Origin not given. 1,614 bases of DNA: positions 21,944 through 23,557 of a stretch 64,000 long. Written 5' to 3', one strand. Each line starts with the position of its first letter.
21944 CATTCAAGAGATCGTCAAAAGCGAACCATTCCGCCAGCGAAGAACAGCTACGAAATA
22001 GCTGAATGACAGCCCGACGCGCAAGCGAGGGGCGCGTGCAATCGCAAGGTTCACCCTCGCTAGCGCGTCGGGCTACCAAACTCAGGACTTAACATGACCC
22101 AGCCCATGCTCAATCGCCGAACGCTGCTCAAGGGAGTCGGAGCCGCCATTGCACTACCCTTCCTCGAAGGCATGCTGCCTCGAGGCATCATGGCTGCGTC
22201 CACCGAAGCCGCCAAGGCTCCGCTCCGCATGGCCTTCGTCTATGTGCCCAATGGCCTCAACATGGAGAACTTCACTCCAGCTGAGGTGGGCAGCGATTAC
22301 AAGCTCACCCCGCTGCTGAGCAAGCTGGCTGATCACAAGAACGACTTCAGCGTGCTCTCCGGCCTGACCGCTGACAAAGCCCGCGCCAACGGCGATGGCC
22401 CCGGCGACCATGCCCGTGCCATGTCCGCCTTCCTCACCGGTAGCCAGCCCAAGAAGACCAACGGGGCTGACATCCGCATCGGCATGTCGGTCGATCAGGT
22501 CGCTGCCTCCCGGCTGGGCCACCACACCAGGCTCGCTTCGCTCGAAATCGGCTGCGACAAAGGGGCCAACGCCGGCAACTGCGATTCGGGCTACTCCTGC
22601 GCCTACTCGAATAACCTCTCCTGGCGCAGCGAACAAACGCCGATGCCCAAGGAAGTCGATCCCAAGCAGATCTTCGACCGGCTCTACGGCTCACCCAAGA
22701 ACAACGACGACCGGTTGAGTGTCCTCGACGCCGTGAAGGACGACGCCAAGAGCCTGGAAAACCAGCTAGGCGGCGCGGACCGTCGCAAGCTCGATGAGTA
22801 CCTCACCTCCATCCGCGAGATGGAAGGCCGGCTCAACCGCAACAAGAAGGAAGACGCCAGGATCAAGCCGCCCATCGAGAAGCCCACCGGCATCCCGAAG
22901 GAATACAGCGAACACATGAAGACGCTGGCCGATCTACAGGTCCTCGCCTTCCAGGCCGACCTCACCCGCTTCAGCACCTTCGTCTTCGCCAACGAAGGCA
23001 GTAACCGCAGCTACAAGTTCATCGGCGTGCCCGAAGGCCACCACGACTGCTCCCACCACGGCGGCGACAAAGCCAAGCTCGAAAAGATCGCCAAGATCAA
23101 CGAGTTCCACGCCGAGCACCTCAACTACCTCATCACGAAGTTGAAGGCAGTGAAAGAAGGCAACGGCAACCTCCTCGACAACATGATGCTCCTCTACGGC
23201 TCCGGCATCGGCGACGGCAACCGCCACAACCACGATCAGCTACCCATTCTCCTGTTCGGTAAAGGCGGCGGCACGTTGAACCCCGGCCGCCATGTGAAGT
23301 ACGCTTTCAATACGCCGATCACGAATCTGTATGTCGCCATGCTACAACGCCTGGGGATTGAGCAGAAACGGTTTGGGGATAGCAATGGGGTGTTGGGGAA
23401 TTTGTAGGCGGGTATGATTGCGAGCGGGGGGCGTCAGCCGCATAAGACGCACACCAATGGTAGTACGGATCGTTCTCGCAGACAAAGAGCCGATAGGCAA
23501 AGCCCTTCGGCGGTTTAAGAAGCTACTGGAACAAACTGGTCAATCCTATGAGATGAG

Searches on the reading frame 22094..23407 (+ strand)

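Call 45: search_protein_families(library=pfam, proteins=[window:22094-23407:+], max_evalue=0.0001)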
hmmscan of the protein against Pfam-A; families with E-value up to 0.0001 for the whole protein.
window:22094-23407:+ (437 aa): 1 family
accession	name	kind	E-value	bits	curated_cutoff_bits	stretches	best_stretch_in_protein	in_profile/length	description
PF07586.16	HXXSHH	-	1.5e-103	347.1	30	1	45-343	1-306/307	Protein of unknown function (DUF1552)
